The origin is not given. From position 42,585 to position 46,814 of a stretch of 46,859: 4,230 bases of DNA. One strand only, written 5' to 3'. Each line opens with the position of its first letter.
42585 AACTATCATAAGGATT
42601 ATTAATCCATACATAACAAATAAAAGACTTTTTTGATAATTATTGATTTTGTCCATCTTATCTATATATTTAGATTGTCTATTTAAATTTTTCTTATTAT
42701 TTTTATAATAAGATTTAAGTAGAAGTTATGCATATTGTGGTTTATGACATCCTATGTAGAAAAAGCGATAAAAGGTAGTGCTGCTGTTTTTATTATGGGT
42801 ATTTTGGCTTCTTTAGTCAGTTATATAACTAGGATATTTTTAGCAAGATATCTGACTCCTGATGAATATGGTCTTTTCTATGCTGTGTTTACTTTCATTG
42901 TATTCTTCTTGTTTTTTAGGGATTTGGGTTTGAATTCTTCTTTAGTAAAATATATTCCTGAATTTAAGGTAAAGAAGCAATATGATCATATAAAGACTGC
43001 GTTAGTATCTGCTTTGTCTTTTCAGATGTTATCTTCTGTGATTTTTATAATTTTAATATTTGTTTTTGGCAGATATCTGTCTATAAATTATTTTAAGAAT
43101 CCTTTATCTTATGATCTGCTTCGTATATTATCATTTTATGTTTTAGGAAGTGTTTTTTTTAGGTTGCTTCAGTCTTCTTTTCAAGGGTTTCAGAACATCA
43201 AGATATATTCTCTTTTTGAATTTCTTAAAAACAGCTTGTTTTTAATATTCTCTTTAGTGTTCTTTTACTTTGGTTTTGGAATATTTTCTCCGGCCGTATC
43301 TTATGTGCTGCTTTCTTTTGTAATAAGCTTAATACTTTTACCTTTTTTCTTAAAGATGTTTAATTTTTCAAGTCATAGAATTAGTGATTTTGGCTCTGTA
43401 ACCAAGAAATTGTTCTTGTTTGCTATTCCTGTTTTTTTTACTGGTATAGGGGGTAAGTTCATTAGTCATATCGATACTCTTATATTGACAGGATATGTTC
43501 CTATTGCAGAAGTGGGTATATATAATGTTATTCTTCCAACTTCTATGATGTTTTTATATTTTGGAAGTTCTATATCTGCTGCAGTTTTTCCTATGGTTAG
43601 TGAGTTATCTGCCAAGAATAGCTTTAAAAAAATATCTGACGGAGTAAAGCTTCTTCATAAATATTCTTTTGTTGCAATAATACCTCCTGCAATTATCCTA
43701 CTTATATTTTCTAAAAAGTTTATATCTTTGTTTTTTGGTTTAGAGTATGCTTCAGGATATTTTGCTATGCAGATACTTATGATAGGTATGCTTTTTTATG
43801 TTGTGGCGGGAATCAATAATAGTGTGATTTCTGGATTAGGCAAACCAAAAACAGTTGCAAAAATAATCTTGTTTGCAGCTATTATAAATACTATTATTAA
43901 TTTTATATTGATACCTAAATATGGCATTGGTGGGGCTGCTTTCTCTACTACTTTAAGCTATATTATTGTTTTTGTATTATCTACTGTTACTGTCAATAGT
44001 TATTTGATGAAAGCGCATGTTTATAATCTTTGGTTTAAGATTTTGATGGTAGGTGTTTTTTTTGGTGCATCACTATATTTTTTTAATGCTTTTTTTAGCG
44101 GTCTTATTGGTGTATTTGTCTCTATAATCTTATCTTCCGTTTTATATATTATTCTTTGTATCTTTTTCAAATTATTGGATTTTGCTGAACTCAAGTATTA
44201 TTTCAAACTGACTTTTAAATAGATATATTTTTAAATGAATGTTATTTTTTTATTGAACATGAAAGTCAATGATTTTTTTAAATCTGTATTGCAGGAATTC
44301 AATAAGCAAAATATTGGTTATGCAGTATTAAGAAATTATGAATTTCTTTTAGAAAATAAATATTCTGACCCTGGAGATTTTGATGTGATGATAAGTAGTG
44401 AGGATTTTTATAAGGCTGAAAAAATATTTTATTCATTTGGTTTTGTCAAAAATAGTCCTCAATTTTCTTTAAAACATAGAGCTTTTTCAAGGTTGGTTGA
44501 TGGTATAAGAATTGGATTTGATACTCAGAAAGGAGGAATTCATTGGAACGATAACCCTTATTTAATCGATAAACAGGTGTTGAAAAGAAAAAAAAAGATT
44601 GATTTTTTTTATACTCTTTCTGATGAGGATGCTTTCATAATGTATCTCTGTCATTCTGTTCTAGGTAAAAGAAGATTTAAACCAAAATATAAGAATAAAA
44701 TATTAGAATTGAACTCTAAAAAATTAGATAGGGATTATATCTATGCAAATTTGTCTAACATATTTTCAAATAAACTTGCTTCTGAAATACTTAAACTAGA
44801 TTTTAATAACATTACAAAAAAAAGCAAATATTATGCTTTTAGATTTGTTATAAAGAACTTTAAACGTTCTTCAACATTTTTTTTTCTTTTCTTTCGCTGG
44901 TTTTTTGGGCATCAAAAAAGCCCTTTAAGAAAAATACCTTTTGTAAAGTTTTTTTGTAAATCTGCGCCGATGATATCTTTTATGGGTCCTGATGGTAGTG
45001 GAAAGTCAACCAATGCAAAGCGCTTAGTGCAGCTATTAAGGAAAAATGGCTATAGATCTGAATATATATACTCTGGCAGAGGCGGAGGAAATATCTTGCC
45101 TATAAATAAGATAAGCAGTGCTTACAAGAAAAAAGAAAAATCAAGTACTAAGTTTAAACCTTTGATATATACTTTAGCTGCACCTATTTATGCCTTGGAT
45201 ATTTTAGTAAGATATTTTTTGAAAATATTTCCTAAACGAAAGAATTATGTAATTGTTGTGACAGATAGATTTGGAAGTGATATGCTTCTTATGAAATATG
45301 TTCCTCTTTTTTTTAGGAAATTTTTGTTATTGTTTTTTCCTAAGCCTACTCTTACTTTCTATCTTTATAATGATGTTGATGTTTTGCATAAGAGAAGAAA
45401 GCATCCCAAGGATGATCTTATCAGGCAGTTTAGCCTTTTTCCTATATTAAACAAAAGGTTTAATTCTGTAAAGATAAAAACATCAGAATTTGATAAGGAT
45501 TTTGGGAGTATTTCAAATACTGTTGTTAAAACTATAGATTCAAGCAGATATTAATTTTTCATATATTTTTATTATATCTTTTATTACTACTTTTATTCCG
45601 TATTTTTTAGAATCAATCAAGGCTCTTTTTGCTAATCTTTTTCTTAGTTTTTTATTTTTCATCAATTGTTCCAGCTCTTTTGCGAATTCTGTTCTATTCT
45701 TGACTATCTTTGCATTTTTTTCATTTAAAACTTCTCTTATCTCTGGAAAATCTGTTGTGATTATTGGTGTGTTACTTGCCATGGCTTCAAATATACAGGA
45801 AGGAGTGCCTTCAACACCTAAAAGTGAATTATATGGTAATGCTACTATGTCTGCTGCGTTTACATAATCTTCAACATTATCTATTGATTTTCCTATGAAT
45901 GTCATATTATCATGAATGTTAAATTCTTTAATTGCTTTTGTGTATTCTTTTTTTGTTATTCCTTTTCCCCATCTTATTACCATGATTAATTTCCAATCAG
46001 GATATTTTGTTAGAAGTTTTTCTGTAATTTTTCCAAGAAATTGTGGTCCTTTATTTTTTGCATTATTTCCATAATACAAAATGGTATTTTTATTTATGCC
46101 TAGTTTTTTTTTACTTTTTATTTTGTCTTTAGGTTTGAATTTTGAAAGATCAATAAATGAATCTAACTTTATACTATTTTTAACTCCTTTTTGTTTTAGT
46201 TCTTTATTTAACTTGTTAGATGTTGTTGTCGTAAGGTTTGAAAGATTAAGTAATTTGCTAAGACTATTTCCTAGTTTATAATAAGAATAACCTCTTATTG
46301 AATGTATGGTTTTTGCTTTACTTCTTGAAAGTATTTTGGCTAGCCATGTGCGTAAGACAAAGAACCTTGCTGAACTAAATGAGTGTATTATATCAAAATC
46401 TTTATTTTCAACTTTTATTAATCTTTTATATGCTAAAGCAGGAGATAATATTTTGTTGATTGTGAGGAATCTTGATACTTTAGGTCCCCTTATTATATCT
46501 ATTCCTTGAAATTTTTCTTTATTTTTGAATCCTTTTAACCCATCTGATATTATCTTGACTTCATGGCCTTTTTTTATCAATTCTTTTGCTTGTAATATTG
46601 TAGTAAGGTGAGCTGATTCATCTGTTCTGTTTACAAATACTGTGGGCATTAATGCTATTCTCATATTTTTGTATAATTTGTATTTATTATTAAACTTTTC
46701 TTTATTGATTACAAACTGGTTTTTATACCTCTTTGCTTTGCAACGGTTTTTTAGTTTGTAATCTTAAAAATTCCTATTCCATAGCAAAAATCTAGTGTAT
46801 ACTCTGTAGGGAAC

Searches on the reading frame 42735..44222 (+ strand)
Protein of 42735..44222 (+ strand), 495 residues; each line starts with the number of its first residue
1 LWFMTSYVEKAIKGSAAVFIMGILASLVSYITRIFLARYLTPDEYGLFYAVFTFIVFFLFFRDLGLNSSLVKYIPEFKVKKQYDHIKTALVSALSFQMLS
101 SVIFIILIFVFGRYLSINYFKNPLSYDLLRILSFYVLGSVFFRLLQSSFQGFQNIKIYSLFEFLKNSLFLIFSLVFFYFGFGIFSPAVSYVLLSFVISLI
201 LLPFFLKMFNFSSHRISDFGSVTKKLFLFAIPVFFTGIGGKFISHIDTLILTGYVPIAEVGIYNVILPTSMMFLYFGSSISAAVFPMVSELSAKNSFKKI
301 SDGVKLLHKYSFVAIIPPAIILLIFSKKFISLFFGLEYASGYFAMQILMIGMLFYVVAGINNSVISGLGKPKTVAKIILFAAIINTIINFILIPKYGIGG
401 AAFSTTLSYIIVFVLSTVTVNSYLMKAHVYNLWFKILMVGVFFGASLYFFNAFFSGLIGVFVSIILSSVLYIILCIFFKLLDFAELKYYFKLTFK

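Call 45: search_protein_families(library=pfam, proteins=[window:42735-44222:+], max_evalue=0.001)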
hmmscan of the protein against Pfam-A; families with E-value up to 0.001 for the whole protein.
window:42735-44222:+ (495 aa): 4 families
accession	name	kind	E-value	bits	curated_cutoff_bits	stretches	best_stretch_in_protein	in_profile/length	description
PF01943.22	Polysacc_synt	-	1.9e-30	106.7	28.2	1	13-291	3-273/274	Polysaccharide biosynthesis protein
PF13440.11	Polysacc_synt_3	-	8.2e-22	78.2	23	1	36-339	2-289/293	Polysaccharide biosynthesis protein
PF01554.23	MatE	-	3.6e-11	43.4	24.9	1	232-391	1-161/161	MatE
PF03023.19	MurJ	-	2e-06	27.2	27.4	1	60-462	23-446/451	Lipid II flippase MurJ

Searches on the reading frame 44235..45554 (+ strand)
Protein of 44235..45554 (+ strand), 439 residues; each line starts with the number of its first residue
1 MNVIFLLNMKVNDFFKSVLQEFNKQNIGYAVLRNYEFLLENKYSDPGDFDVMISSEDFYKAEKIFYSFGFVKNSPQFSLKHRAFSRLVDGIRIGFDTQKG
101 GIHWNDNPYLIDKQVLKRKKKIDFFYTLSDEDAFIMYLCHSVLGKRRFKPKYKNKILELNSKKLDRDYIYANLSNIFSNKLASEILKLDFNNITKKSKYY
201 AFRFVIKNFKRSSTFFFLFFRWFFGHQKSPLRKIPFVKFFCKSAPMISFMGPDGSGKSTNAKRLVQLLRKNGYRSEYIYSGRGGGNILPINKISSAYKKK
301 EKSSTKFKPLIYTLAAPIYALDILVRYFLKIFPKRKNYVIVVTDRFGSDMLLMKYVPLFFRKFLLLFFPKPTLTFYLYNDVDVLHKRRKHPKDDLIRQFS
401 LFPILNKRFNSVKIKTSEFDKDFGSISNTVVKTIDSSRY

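Call 45: search_protein_families(library=pfam, proteins=[window:44235-45554:+], max_evalue=0.001)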
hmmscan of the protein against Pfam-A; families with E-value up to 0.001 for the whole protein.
window:44235-45554:+ (439 aa): 2 families
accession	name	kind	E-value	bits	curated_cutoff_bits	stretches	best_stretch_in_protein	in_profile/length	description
PF02223.23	Thymidylate_kin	-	2.6e-07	31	27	1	251-390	3-137/185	Thymidylate kinase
PF14907.12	NTP_transf_5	-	3.4e-06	27.3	31.2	1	18-141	63-191/249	Uncharacterised nucleotidyltransferase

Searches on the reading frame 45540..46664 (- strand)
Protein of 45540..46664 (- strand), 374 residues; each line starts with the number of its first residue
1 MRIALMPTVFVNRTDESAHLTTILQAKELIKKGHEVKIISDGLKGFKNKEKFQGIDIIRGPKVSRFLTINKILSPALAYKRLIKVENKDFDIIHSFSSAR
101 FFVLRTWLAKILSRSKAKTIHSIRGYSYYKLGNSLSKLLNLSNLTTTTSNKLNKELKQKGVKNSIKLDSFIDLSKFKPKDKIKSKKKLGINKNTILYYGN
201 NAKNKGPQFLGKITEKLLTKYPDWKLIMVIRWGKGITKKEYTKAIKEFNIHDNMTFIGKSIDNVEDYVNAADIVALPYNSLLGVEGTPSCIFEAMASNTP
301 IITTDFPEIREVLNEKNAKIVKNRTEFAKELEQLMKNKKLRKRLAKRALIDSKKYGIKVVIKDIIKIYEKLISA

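Call 45: search_protein_families(library=pfam, proteins=[window:45540-46664:-], max_evalue=0.001)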
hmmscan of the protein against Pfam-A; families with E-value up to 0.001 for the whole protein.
window:45540-46664:- (374 aa): 5 families
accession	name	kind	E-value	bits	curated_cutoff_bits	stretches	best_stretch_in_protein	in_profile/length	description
PF00534.26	Glycos_transf_1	-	6.4e-25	88.1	26.4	1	181-348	4-169/172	Glycosyl transferases group 1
PF13692.12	Glyco_trans_1_4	-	4.7e-20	72.7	27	1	193-337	2-142/142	Glycosyl transferases group 1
PF13439.12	Glyco_transf_4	-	1.5e-10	41.8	28.5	1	26-163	12-156/170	Glycosyltransferase Family 4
PF13524.12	Glyco_trans_1_2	-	1.6e-06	28.5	25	1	291-349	67-126/144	Glycosyl transferase-like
PF13477.12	Glyco_trans_4_2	-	1.2e-05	25.9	23.4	1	21-136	12-119/139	Glycosyl transferase 4-like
